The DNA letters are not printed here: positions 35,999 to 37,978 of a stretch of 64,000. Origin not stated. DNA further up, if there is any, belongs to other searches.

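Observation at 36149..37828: HydF [FeFe]-hydrogenase maturase with a targeting-like leader implies a hydrogenase maturation system in this eukaryote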

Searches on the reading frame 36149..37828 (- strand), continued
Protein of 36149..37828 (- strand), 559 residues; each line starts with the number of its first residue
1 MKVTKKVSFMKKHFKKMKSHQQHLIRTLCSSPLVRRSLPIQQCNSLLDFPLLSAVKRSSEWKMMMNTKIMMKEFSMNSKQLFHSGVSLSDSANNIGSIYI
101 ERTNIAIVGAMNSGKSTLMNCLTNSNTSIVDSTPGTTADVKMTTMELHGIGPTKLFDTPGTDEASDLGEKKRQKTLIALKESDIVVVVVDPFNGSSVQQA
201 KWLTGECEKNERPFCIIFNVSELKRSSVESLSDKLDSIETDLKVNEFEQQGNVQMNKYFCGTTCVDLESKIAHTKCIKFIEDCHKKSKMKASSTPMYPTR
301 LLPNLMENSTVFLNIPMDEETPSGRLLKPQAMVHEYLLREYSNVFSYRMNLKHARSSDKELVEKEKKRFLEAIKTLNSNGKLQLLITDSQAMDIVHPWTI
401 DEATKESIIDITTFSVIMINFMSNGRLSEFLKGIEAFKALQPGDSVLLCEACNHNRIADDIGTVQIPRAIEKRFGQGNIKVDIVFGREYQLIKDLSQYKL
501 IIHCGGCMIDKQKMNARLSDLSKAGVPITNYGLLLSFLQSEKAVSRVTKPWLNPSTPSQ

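Call 6: find_homologous_proteins(query=window:36149-37828:-, max_evalue=1e-10)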
Query window:36149-37828:- (559 aa): 1021 proteins with E <= 1e-10 among 8000 candidates; the best 120 are listed.
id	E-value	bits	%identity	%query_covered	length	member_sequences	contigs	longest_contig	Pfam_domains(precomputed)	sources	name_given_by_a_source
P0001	0.0e+0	1217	100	97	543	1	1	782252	PF18128.8,PF01926.30,PF00350.30,PF02421.25,PF18133.8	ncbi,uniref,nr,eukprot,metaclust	ncbi:[Fe] hydrogenase maturation protein [Naegleria gruberi]|uniref:[Fe] hydrogenase maturation prot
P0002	2.3e-247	840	79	84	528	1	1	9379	PF18128.8,PF01926.30,PF02421.25,PF18133.8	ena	-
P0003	4.7e-245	832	79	84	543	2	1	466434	PF18128.8,PF01926.30,PF02421.25,PF00009.34,PF18133.8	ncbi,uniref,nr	ncbi:hypothetical protein C9374_008693 [Naegleria lovaniensis]|uniref:Uncharacterized protein n=1 Ta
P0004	8.9e-197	673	67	84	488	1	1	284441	PF18128.8,PF01926.30,PF02421.25,PF18133.8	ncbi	ncbi:hypothetical protein ABK040_006409 [Willaertia magna]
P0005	4.1e-142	492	52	81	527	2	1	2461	PF18128.8,PF01926.30,PF00350.30,PF02421.25,PF18133.8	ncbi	-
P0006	1.8e-133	464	47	90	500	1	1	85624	PF01926.30,PF00350.30,PF02421.25,PF18133.8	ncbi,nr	ncbi:hydrogen maturase HydF, mitochondrial [Pelomyxa schiedti]|nr:hydrogen maturase HydF, mitochondr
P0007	2.2e-133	464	52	81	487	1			PF18128.8,PF01926.30,PF00350.30,PF02421.25,PF18133.8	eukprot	eukprot:m51a1_g2184 putative hydrogenase maturase protein F (488) ;mRNA; f:108401-110712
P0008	9.9e-131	455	50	81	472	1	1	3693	PF18128.8,PF01926.30,PF00350.30,PF02421.25,PF18133.8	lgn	-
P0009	1.5e-129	451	48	83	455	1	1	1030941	PF18128.8,PF01926.30,PF02421.25,PF18133.8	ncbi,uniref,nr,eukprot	ncbi:atp/gtp-binding protein-related [Anaeramoeba ignava]|uniref:Atp/gtp-binding protein-related n=1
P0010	3.1e-129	450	50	81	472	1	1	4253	PF18128.8,PF01926.30,PF00350.30,PF02421.25,PF18133.8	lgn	-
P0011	2.7e-128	447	48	81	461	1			PF18128.8,PF01926.30,PF00350.30,PF02421.25,PF18133.8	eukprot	eukprot:TRINITY_DN36676_c0_g1_i1.p1 TRINITY_DN36676_c0_g1~~TRINITY_DN36676_c0_g1_i1.p1 ORF type:comp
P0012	5.4e-128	446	48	79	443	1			PF18128.8,PF01926.30,PF02421.25,PF18133.8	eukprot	eukprot:TRINITY_DN4225_c2_g1_i1.p1 TRINITY_DN4225_c2_g1~~TRINITY_DN4225_c2_g1_i1.p1 ORF type:complet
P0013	4.7e-126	439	49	82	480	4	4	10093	PF18128.8,PF01926.30,PF00350.30,PF02421.25,PF18133.8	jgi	jgi:[FeFe] hydrogenase H-cluster maturation GTPase HydF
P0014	1.7e-125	438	48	81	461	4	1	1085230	PF18128.8,PF01926.30,PF00350.30,PF02421.25,PF18133.8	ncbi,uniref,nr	ncbi:iron hydrogenase assembly protein [Acanthamoeba castellanii str. Neff]|uniref:Iron hydrogenase 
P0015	1.1e-124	435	49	81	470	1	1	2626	PF18128.8,PF01926.30,PF02421.25,PF00009.34,PF18133.8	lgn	-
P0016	4.6e-124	433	50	81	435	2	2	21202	PF18128.8,PF01926.30,PF18133.8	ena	-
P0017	2.6e-122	427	50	81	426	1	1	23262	PF18128.8,PF01926.30,PF02421.25,PF18133.8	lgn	-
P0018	2.4e-121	424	49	81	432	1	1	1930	PF18128.8,PF01926.30,PF02421.25,PF18133.8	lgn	-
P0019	1.4e-119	418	49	82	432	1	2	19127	PF18128.8,PF01926.30,PF02421.25,PF18133.8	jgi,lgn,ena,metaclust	metaclust:\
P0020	3.0e-119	417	47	82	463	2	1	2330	PF18128.8,PF01926.30,PF00350.30,PF02421.25,PF18133.8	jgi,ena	-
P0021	6.6e-119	416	46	81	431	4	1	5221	PF18128.8,PF01926.30,PF02421.25,PF18133.8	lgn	-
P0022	1.5e-118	415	48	81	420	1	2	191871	PF18128.8,PF01926.30,PF00350.30,PF02421.25,PF18133.8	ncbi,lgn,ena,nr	ncbi:MAG: tRNA modification GTPase MnmE [Candidatus Anoxychlamydiales bacterium]|nr:tRNA modificatio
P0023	1.7e-118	415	46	82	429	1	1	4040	PF18128.8,PF01926.30,PF00350.30,PF02421.25,PF18133.8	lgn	-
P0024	1.8e-118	414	47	81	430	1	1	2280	PF18128.8,PF01926.30,PF02421.25,PF18133.8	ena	-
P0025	1.8e-118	414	48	81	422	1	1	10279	PF18128.8,PF01926.30,PF00350.30,PF02421.25,PF18133.8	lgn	-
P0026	2.4e-118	414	47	81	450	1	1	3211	PF18128.8,PF01926.30,PF00350.30,PF02421.25,PF18133.8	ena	-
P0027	4.9e-118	413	48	81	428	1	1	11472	PF18128.8,PF01926.30,PF00350.30,PF02421.25,PF18133.8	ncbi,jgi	-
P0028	1.7e-117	411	46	81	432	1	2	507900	PF18128.8,PF01926.30,PF00350.30,PF18133.8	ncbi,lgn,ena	-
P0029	1.8e-117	411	48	79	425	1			PF18128.8,PF01926.30,PF00350.30,PF02421.25,PF18133.8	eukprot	eukprot:gene12225-5812_t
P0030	3.2e-117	410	47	81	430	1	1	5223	PF18128.8,PF01926.30,PF02421.25,PF18133.8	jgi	jgi:[FeFe] hydrogenase H-cluster maturation GTPase HydF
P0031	5.2e-117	410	47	81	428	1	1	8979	PF18128.8,PF01926.30,PF00350.30,PF02421.25,PF18133.8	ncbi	ncbi:MAG: GTPase [Candidatus Delongbacteria bacterium]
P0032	6.1e-117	409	48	81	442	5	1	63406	PF18128.8,PF01926.30,PF00350.30,PF02421.25,PF18133.8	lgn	-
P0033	1.1e-116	409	48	81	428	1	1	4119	PF18128.8,PF01926.30,PF00350.30,PF02421.25,PF18133.8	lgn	-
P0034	2.0e-116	408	46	81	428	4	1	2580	PF18128.8,PF01926.30,PF00350.30,PF02421.25,PF18133.8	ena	-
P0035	2.6e-116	407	43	86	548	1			PF01926.30,PF00350.30,PF02421.25,PF18133.8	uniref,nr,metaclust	uniref:Hydrogenase maturase HydF n=1 Tax=Paratrimastix pyriformis TaxID=342808 RepID=M4QSK6_9EUKA|nr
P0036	2.9e-116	407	48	81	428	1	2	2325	PF18128.8,PF01926.30,PF18133.8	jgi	jgi:[FeFe] hydrogenase H-cluster maturation GTPase HydF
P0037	5.0e-116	406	48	81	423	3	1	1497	PF18128.8,PF01926.30,PF18133.8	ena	-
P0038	7.8e-116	406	49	81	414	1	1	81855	PF18128.8,PF01926.30,PF02421.25,PF18133.8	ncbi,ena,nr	ncbi:MAG: tRNA modification GTPase MnmE [Candidatus Anoxychlamydiales bacterium]|nr:tRNA modificatio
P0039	9.5e-116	405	47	81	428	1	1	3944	PF18128.8,PF01926.30,PF00350.30,PF02421.25,PF18133.8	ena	-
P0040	1.0e-115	405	47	82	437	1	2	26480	PF18128.8,PF01926.30,PF02421.25,PF18133.8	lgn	-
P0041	1.2e-115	405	47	81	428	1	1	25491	PF18128.8,PF01926.30,PF00350.30,PF02421.25,PF18133.8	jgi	jgi:[FeFe] hydrogenase H-cluster maturation GTPase HydF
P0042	1.5e-115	405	46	81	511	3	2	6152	PF18128.8,PF01926.30,PF02421.25,PF18133.8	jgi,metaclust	metaclust:\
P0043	3.3e-115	404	48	81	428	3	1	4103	PF18128.8,PF01926.30,PF00350.30,PF02421.25,PF18133.8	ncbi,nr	ncbi:MAG: 50S ribosome-binding GTPase [Candidatus Delongbacteria bacterium]|nr:50S ribosome-binding 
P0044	3.8e-115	404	48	81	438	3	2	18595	PF18128.8,PF01926.30,PF00350.30,PF02421.25,PF18133.8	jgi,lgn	-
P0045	5.2e-115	403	46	81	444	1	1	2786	PF18128.8,PF01926.30,PF00350.30,PF02421.25,PF18133.8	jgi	jgi:[FeFe] hydrogenase H-cluster maturation GTPase HydF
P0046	5.7e-115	403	46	81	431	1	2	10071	PF18128.8,PF01926.30,PF02421.25,PF18133.8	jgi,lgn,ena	-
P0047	7.2e-115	403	47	81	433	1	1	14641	PF18128.8,PF01926.30,PF00350.30,PF02421.25,PF18133.8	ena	-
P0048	7.6e-115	403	47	81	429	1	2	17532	PF18128.8,PF01926.30,PF02421.25,PF18133.8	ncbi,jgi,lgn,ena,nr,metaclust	ncbi:MAG: hypothetical protein AMS24_03225 [Chlamydiae bacterium SM23_39]|nr:MAG: hypothetical prote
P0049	1.1e-114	402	48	81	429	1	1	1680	PF18128.8,PF01926.30,PF18133.8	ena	-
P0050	1.4e-114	402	46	81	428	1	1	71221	PF18128.8,PF01926.30,PF00350.30,PF02421.25,PF18133.8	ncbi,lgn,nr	ncbi:MAG: 50S ribosome-binding GTPase [Candidatus Delongbacteria bacterium]|nr:50S ribosome-binding 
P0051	1.5e-114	401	44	87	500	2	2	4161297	PF18128.8,PF01926.30,PF00350.30,PF18133.8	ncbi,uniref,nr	ncbi:atp/gtp-binding protein-related [Anaeramoeba flamelloides]|uniref:Atp/gtp-binding protein-relat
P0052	1.6e-114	401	47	81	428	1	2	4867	PF18128.8,PF01926.30,PF00350.30,PF02421.25,PF18133.8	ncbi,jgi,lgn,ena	-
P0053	1.6e-114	401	48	81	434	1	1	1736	PF18128.8,PF01926.30,PF00350.30,PF18133.8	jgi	jgi:small GTP-binding protein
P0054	2.4e-114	401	47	81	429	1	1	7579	PF18128.8,PF01926.30,PF00350.30,PF02421.25,PF18133.8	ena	-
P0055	2.4e-114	401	47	81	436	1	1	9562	PF18128.8,PF01926.30,PF02421.25,PF18133.8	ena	-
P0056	2.9e-114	401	47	81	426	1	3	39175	PF18128.8,PF01926.30,PF00350.30,PF02421.25,PF18133.8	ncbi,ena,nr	ncbi:TPA: hypothetical protein DCR49_01605 [Candidatus Delongbacteria bacterium]|nr:hypothetical pro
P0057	3.4e-114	400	47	81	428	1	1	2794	PF18128.8,PF01926.30,PF18133.8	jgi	jgi:[FeFe] hydrogenase H-cluster maturation GTPase HydF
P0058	3.6e-114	400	48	81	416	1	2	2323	PF18128.8,PF01926.30,PF00350.30,PF02421.25,PF18133.8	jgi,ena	-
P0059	3.7e-114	400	46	81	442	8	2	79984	PF18128.8,PF01926.30,PF00350.30,PF02421.25,PF18133.8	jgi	jgi:[FeFe] hydrogenase H-cluster maturation GTPase HydF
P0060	3.7e-114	400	47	81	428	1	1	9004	PF18128.8,PF01926.30,PF00350.30,PF02421.25,PF18133.8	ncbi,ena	-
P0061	5.0e-114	400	46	81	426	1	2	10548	PF18128.8,PF01926.30,PF00350.30,PF02421.25,PF18133.8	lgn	-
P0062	7.2e-114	399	47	81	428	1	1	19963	PF18128.8,PF01926.30,PF00350.30,PF02421.25,PF18133.8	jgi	-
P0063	7.2e-114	399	46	81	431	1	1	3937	PF18128.8,PF01926.30,PF02421.25,PF18133.8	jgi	jgi:[FeFe] hydrogenase H-cluster maturation GTPase HydF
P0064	8.4e-114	399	47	81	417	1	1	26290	PF18128.8,PF01926.30,PF00350.30,PF02421.25,PF18133.8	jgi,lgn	jgi:[FeFe] hydrogenase H-cluster maturation GTPase HydF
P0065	8.5e-114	399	47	81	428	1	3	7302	PF18128.8,PF01926.30,PF00350.30,PF02421.25,PF18133.8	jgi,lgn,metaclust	metaclust:\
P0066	1.1e-113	399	46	81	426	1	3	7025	PF18128.8,PF01926.30,PF00350.30,PF02421.25,PF18133.8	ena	-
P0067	1.1e-113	399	46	81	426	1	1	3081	PF18128.8,PF01926.30,PF00350.30,PF02421.25,PF18133.8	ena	-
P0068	1.3e-113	398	47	80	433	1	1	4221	PF18128.8,PF01926.30,PF00350.30,PF02421.25,PF00009.34,PF18133.8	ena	-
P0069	1.4e-113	398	46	81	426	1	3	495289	PF18128.8,PF01926.30,PF00350.30,PF02421.25,PF18133.8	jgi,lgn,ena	-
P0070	1.4e-113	398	46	81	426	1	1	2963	PF18128.8,PF01926.30,PF00350.30,PF02421.25,PF18133.8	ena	-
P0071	1.6e-113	398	48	81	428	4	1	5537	PF18128.8,PF01926.30,PF00350.30,PF02421.25,PF18133.8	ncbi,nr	ncbi:MAG: GTP-binding protein [Candidatus Delongbacteria bacterium]|nr:GTP-binding protein [Candidat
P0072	1.6e-113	398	47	81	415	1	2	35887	PF18128.8,PF01926.30,PF00350.30,PF18133.8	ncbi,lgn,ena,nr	ncbi:MAG: tRNA modification GTPase MnmE [Candidatus Anoxychlamydiales bacterium]|nr:tRNA modificatio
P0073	2.1e-113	398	48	81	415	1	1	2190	PF18128.8,PF01926.30,PF02421.25,PF18133.8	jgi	-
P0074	2.2e-113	398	48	78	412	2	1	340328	PF18128.8,PF01926.30,PF18133.8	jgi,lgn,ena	-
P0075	5.2e-113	396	46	81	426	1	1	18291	PF18128.8,PF01926.30,PF00350.30,PF02421.25,PF18133.8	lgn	-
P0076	5.6e-113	396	45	81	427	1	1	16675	PF18128.8,PF01926.30,PF00350.30,PF02421.25,PF00009.34,PF18133.8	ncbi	-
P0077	8.0e-113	396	46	81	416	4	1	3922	PF18128.8,PF01926.30,PF18133.8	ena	-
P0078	1.2e-112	395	48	81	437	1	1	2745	PF18128.8,PF01926.30,PF02421.25,PF18133.8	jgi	-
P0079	1.9e-112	395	47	81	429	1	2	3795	PF18128.8,PF01926.30,PF00350.30,PF02421.25,PF18133.8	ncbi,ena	-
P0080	2.6e-112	394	45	81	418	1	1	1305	PF18128.8,PF01926.30,PF18133.8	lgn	-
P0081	2.6e-112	394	45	81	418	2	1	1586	PF18128.8,PF01926.30,PF02421.25,PF18133.8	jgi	-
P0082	3.5e-112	394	47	81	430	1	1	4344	PF18128.8,PF01926.30,PF00350.30,PF18133.8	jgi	-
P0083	5.6e-112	393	45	81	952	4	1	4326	PF01926.30,PF04055.28,PF00350.30,PF18133.8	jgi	-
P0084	8.3e-112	392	46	81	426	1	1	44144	PF18128.8,PF01926.30,PF00350.30,PF02421.25,PF18133.8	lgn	-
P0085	1.1e-111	392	47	81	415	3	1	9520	PF18128.8,PF01926.30,PF18133.8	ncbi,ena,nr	ncbi:MAG: tRNA modification GTPase MnmE [Candidatus Anoxychlamydiales bacterium]|nr:tRNA modificatio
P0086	1.7e-111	391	46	79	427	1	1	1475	PF18128.8,PF01926.30,PF02421.25,PF18133.8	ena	-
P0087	2.7e-111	391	46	81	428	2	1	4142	PF18128.8,PF01926.30,PF00350.30,PF02421.25,PF18133.8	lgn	-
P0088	2.7e-111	391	46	81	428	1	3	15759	PF18128.8,PF01926.30,PF00350.30,PF02421.25,PF18133.8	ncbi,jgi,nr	ncbi:MAG: 50S ribosome-binding GTPase [Candidatus Delongbacteria bacterium]|jgi:[FeFe] hydrogenase H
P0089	3.0e-111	391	47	81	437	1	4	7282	PF18128.8,PF01926.30,PF02421.25,PF18133.8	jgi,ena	-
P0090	8.0e-111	389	46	82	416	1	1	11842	PF18128.8,PF01926.30,PF00350.30,PF02421.25,PF18133.8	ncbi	-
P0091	1.6e-110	388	46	81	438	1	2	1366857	PF18128.8,PF01926.30,PF00350.30,PF02421.25,PF18133.8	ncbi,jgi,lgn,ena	-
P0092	1.8e-110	388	46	81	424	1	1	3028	PF18128.8,PF01926.30,PF00350.30,PF02421.25,PF18133.8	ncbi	-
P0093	2.5e-110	388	45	84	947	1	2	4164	PF18128.8,PF01926.30,PF04055.28,PF18133.8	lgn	-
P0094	6.0e-110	386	46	81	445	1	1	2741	PF18128.8,PF01926.30,PF18133.8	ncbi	ncbi:MAG: GTPase [Spirochaetota bacterium]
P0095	6.4e-110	386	44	81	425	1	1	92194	PF18128.8,PF01926.30,PF00350.30,PF02421.25,PF18133.8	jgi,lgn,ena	-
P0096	1.0e-109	386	45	81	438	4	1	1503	PF18128.8,PF01926.30,PF02421.25,PF18133.8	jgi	-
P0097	2.4e-109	384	46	81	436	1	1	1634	PF18128.8,PF01926.30,PF00350.30,PF02421.25,PF00009.34,PF18133.8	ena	-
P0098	2.6e-109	384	45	81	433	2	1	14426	PF18128.8,PF01926.30,PF18133.8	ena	-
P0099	7.4e-109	383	46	81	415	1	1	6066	PF18128.8,PF01926.30,PF18133.8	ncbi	-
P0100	8.0e-109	383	45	81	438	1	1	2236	PF18128.8,PF01926.30,PF18133.8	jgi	jgi:small GTP-binding protein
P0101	1.5e-108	382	44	81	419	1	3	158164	PF18128.8,PF01926.30,PF18133.8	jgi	-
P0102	2.3e-108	381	43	81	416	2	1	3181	PF18128.8,PF01926.30,PF00350.30,PF02421.25,PF18133.8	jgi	-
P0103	2.4e-108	381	45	81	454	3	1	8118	PF18128.8,PF01926.30,PF18133.8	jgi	-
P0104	3.2e-108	381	44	81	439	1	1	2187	PF18128.8,PF01926.30,PF02421.25,PF18133.8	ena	-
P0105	3.6e-108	380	44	81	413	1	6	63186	PF18128.8,PF01926.30,PF00350.30,PF02421.25,PF18133.8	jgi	jgi:[FeFe] hydrogenase H-cluster maturation GTPase HydF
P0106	4.0e-108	380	45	81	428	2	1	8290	PF18128.8,PF01926.30,PF00350.30,PF02421.25,PF18133.8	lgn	-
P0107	4.9e-108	380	44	81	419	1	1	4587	PF18128.8,PF01926.30,PF00350.30,PF02421.25,PF18133.8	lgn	-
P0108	5.4e-108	380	44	82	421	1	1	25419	PF18128.8,PF01926.30,PF00350.30,PF02421.25,PF18133.8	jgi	-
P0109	6.0e-108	380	45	81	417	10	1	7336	PF18128.8,PF01926.30,PF00350.30,PF02421.25,PF18133.8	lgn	-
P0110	7.7e-108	379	45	81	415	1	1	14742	PF18128.8,PF01926.30,PF00350.30,PF02421.25,PF18133.8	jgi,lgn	-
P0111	8.4e-108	379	43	81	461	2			PF18128.8,PF01926.30,PF02421.25,PF00009.34,PF18133.8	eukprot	eukprot:CAMPEP_0184649840 /NCGR_PEP_ID=MMETSP0308-20130426/7257_1 /TAXON_ID=38269 /ORGANISM="Gloeoch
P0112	8.8e-108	379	46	81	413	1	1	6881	PF18128.8,PF01926.30,PF02421.25,PF18133.8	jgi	jgi:[FeFe] hydrogenase H-cluster maturation GTPase HydF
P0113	1.0e-107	379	43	81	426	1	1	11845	PF18128.8,PF01926.30,PF02421.25,PF18133.8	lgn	-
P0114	1.1e-107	379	46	82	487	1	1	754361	PF18128.8,PF01926.30,PF00350.30,PF02421.25,PF18133.8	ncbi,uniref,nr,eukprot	ncbi:P-loop containing nucleoside triphosphate hydrolase protein [Piromyces finnis]|uniref:p-loop co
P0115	1.3e-107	379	43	81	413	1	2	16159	PF18128.8,PF01926.30,PF00350.30,PF02421.25,PF18133.8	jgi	jgi:[FeFe] hydrogenase H-cluster maturation GTPase HydF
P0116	1.9e-107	378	43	81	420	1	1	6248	PF18128.8,PF01926.30,PF02421.25,PF18133.8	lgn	-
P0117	2.1e-107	378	45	81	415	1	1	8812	PF18128.8,PF01926.30,PF00350.30,PF02421.25,PF18133.8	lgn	-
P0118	2.3e-107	378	42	81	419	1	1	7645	PF18128.8,PF01926.30,PF00350.30,PF02421.25,PF18133.8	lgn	-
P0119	3.1e-107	377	44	81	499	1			PF18128.8,PF01926.30,PF00350.30,PF02421.25,PF18133.8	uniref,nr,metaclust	uniref:HydF n=1 Tax=Stygiella incarcerata TaxID=1712417 RepID=A0A192ZIV3_9EUKA|nr:HydF [Stygiella in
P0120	4.1e-107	377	46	81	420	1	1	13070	PF18128.8,PF01926.30,PF00350.30,PF02421.25,PF18133.8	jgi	jgi:[FeFe] hydrogenase H-cluster maturation GTPase HydF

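Call 7: list_cluster_members(proteins=[window:36152-37828:-])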
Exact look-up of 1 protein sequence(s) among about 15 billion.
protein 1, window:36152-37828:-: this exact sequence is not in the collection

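Call 31: search_protein_representatives(protein=window:36149-37828:-)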
Query: 559 residues. Proteins with E-value up to 0.001 (for the whole library): 10936; up to 1e-10: 1898; up to 1e-30: 320. The best 150 are listed.
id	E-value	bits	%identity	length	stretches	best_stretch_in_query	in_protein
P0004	2.8e-197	672.8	76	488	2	236-551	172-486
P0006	5.7e-134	463.9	51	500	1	86-551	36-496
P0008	3.1e-131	454.9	53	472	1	100-553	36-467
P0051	4.8e-115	401.4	45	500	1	70-552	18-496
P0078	3.7e-113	395.2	51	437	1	100-551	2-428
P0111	2.7e-108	379.2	51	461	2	278-551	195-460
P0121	8.6e-104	364.3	44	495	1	100-555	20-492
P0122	3.5e-102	359.0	47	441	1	92-553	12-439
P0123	4.9e-102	358.5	51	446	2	265-551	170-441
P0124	4.7e-95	335.5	51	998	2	304-551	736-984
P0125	1.4e-93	330.6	47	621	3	285-473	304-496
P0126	2.2e-92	326.7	53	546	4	404-551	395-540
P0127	7.3e-92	325.0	54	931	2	305-551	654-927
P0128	1.0e-91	324.5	43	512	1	100-551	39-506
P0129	2.7e-91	323.1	42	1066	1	95-552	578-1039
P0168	3.4e-47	177.6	39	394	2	310-548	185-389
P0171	1.0e-46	176.0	37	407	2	301-537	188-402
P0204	1.1e-42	162.8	33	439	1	101-537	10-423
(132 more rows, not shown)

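Call 33: predict_structure(alignment_id=A1)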
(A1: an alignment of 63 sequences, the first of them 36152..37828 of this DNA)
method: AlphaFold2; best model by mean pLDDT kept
length: 559 residues; sequences in the alignment: 63
mean_pLDDT: 83.5   pTM: 0.78
mean pLDDT of the five models: 83.5, 83.2, 83.0, 82.6, 81.9
residues with pLDDT >= 90: 362; 70-90: 68; 50-70: 62; < 50: 67
segments of 3 or more residues with pLDDT < 50: 1-6, 35-39, 41-94
pLDDT, mean of each block of 10 residues (from residue 1): 50 64 62 49 42 40 39 39 40 57 96 94 78 68 94 95 92 95 98 97 97 97 90 96 78 81 96 97 92 68 92 90 86 93 96 96 98 95 96 97 96 96 94 98 96 70 93 98 85 92 88 92 96 97 97 65
secondary structure, 60 per line:
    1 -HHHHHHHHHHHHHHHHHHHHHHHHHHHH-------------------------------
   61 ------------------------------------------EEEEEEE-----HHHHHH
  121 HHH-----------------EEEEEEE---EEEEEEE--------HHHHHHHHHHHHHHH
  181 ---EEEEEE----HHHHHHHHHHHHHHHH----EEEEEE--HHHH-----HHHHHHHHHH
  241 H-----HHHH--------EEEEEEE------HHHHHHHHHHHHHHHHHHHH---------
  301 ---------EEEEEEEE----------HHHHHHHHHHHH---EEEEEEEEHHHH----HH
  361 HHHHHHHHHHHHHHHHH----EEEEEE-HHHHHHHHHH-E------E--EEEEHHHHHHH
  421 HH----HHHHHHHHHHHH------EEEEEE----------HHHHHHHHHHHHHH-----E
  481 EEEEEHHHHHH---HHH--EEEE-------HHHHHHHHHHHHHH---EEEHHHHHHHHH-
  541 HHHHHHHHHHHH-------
elements in order: H2-29 E103-109 H115-123 E141-147 E151-157 H166-180 E184-189 H194-209 E214-219 H222-225 H231-241 H247-250 E259-265 H272-291 E310-317 H328-339 E343-350 H351-354 H359-377 E382-387 H389-398 E410-413 H414-422 H427-438 E445-450 H461-474 E480-485 H486-491 E500-503 H511-524 E528-530 H531-539 H541-552
